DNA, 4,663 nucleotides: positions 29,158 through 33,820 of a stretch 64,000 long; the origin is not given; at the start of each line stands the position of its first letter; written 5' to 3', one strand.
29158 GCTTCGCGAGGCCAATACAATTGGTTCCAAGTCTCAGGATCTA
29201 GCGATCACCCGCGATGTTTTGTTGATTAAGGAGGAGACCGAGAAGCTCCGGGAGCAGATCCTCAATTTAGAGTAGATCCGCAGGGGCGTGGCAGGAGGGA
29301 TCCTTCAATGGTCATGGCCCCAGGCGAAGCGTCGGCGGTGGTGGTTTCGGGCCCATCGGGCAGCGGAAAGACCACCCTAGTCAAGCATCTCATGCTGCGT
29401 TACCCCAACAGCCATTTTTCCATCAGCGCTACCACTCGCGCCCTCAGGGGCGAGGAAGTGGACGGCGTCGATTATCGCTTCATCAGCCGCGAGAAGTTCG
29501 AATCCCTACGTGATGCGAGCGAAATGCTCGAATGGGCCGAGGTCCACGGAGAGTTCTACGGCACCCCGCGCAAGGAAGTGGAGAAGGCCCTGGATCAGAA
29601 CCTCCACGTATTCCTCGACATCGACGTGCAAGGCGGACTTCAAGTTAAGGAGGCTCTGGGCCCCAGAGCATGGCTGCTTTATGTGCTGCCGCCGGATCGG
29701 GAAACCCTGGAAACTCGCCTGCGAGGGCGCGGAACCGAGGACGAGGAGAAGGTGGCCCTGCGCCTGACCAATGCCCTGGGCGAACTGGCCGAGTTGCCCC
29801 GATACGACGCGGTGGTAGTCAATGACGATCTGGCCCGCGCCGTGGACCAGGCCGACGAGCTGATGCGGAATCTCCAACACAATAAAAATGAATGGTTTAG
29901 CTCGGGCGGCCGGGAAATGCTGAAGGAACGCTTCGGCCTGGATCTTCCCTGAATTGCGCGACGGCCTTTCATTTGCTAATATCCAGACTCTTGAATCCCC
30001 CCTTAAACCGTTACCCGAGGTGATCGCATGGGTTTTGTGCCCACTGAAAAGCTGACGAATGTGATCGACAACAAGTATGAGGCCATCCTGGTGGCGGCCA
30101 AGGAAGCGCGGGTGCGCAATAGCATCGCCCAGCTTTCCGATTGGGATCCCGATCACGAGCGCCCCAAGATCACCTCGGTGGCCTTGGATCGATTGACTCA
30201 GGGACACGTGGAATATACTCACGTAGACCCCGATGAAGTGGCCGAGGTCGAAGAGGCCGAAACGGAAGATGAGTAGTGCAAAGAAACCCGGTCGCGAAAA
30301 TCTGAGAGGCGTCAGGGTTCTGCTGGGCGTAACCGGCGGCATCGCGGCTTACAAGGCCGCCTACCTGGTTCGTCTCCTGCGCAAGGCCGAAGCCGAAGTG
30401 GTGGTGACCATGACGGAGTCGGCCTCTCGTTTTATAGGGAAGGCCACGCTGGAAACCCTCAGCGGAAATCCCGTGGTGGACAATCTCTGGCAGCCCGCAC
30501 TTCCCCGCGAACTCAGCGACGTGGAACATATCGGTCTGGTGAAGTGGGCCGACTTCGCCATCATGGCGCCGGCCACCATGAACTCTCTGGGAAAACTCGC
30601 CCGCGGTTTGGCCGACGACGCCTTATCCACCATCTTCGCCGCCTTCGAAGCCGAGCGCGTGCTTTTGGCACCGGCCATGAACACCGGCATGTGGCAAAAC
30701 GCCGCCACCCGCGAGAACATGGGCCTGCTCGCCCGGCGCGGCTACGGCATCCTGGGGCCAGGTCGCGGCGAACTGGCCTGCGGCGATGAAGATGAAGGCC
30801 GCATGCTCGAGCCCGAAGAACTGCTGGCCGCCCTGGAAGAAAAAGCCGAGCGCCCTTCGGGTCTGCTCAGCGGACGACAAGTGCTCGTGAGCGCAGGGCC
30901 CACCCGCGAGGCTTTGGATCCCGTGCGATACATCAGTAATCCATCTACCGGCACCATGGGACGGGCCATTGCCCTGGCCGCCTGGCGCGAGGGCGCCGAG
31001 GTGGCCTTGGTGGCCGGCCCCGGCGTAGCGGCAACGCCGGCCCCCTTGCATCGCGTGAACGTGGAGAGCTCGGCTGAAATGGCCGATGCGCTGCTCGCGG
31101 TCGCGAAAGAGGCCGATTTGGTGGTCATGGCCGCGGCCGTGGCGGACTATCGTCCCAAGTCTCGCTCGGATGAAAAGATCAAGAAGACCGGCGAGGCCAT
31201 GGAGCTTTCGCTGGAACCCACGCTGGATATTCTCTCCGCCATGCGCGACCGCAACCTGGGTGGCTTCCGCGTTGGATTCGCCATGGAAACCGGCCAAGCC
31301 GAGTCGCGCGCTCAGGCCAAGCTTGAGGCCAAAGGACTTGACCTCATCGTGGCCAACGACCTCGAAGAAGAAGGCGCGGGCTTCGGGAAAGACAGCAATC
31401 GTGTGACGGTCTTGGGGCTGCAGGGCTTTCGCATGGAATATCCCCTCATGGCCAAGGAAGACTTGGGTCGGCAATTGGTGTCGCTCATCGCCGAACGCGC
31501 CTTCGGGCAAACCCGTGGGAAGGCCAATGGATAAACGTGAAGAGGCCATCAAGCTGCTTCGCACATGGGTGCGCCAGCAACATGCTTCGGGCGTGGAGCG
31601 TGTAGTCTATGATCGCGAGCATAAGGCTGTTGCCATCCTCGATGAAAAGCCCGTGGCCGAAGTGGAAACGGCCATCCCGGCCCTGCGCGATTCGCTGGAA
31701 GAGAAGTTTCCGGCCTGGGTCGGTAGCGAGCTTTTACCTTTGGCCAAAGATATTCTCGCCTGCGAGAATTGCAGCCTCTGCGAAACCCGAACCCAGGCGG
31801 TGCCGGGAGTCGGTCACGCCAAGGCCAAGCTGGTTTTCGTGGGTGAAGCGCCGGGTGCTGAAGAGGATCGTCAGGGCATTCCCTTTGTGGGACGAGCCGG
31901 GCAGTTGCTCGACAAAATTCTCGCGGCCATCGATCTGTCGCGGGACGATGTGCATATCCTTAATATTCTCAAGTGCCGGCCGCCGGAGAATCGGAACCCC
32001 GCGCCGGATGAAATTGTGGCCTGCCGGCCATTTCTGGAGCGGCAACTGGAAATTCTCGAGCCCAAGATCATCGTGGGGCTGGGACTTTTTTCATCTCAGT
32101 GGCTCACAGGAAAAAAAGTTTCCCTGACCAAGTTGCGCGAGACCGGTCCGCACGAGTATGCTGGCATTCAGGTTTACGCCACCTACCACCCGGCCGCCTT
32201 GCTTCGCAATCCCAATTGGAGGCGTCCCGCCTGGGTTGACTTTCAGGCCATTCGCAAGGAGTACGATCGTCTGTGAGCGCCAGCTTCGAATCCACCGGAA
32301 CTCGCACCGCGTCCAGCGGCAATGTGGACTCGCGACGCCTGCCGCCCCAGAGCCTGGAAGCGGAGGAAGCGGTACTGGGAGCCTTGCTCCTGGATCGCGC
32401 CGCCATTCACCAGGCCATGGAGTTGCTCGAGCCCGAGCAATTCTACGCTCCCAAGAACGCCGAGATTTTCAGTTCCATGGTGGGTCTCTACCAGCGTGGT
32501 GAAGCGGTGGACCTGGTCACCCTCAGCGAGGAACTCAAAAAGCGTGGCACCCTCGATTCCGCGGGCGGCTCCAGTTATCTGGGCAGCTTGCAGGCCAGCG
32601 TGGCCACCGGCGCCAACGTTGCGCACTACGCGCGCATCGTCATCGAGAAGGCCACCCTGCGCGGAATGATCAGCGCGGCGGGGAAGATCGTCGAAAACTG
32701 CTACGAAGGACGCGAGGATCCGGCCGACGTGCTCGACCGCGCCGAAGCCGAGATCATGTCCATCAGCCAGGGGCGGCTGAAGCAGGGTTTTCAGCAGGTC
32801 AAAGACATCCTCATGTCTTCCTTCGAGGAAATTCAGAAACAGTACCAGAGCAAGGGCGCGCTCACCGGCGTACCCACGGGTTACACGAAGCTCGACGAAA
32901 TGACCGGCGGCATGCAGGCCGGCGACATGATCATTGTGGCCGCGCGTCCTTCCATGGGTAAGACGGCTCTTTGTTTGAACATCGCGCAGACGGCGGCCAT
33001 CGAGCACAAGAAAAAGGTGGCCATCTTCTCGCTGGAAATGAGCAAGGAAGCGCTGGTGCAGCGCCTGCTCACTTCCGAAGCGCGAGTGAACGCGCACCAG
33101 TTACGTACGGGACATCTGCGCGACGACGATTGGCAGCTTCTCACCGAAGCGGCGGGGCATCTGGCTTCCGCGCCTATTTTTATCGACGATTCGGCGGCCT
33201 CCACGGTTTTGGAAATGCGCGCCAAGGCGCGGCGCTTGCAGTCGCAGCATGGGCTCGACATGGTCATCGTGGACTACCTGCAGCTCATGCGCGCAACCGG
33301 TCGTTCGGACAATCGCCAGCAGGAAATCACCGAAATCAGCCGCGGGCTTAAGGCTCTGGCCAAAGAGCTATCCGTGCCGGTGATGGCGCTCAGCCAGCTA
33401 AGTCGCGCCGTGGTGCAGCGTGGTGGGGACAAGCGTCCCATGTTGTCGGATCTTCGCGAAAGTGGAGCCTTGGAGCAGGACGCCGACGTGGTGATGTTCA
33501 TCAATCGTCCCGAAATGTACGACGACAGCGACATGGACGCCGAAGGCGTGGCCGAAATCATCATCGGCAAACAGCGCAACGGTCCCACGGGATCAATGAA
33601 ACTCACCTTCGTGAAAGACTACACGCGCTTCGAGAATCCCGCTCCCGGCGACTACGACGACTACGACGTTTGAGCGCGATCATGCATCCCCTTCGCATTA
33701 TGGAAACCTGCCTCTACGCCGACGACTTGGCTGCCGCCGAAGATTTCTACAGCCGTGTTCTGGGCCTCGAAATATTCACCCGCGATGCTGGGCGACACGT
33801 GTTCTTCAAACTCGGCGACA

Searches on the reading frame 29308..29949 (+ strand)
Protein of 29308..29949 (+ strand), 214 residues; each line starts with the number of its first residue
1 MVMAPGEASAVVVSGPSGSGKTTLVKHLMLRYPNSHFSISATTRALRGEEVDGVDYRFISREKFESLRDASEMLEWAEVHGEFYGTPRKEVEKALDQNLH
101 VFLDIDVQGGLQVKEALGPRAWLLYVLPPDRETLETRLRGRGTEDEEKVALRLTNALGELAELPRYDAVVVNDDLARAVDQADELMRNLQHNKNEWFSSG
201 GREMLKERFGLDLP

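Call 79: search_protein_families(library=pfam, proteins=[window:29308-29949:+], max_evalue=0.0001)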
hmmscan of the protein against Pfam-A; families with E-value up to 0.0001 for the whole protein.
window:29308-29949:+ (214 aa): 7 families
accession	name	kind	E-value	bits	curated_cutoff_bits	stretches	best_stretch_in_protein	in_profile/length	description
PF00625.27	Guanylate_kin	-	2.8e-43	148.2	25.2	1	10-187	4-180/182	Guanylate kinase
PF13191.12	AAA_16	-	5.3e-08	34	32.6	1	6-193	22-159/167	AAA ATPase domain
PF25199.1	nSTAND_NTPase5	-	1.4e-06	28.7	34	0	6-32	39-65/145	Novel STAND NTPase 5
PF13671.12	AAA_33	-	9.7e-06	26.4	27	0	11-145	2-122/143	AAA domain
PF20720.3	nSTAND3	-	3.1e-05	24.2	27.2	1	9-39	18-48/155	Novel STAND NTPase 3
PF13238.12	AAA_18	-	5e-05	24.2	29.4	0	11-148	1-118/128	AAA domain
PF13401.12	AAA_22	-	5e-05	24.1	27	0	8-38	5-35/130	AAA domain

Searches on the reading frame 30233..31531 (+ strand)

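Call 29: search_protein_families(library=pfam, proteins=[window:30233-31531:+], max_evalue=0.0001)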
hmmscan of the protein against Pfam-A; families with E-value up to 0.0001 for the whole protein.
window:30233-31531:+ (433 aa): 2 families
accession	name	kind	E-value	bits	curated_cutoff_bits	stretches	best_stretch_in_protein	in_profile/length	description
PF04127.22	DFP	-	1.9e-65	220.6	22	1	212-394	1-186/186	DNA/pantothenate metabolism flavoprotein C-terminal domain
PF02441.25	Flavoprotein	-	1.5e-28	99.9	22.7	1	28-199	2-156/162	Flavoprotein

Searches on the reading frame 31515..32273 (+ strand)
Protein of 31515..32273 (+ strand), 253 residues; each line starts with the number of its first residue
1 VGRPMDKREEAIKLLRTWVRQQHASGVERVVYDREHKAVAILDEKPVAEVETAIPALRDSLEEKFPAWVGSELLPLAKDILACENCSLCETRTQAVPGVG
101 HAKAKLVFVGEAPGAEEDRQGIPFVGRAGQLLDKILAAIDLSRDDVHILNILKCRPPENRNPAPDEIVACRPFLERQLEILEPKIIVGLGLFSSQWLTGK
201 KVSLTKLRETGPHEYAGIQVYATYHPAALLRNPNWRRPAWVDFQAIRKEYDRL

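Call 79: search_protein_families(library=pfam, proteins=[window:31515-32273:+], max_evalue=0.0001)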
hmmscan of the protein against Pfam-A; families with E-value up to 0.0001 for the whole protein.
window:31515-32273:+ (253 aa): 1 family
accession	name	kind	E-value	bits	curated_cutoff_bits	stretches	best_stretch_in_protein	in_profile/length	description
PF03167.25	UDG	-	4.6e-37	127.7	24.3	1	97-240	1-132/141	Uracil DNA glycosylase superfamily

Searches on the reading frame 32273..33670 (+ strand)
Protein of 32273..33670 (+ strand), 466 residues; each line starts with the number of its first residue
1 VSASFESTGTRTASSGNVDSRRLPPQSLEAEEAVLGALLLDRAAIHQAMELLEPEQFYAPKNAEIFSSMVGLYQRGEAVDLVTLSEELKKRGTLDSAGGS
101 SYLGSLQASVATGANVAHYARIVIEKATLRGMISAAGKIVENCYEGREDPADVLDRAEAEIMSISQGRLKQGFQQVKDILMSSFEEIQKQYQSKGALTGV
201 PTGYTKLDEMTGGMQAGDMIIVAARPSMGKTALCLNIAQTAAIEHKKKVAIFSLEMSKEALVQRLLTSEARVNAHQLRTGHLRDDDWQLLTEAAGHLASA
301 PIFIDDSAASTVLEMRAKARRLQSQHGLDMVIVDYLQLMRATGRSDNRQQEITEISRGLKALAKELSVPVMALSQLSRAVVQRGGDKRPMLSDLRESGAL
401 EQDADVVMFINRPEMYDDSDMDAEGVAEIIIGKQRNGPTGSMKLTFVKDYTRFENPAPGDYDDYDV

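Call 29: search_protein_families(library=pfam, proteins=[window:32273-33670:+], max_evalue=0.0001)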
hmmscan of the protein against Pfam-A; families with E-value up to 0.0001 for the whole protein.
window:32273-33670:+ (466 aa): 3 families
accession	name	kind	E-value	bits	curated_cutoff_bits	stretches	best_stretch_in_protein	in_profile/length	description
PF03796.21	DnaB_C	-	2.2e-111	371.8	27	1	199-455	1-255/255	DnaB-like helicase C terminal domain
PF00772.26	DnaB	-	3e-32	111.2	23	1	24-125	2-103/103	DnaB-like helicase N terminal domain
PF13481.12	AAA_25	-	1.1e-14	54.9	27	1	212-376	28-190/195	AAA domain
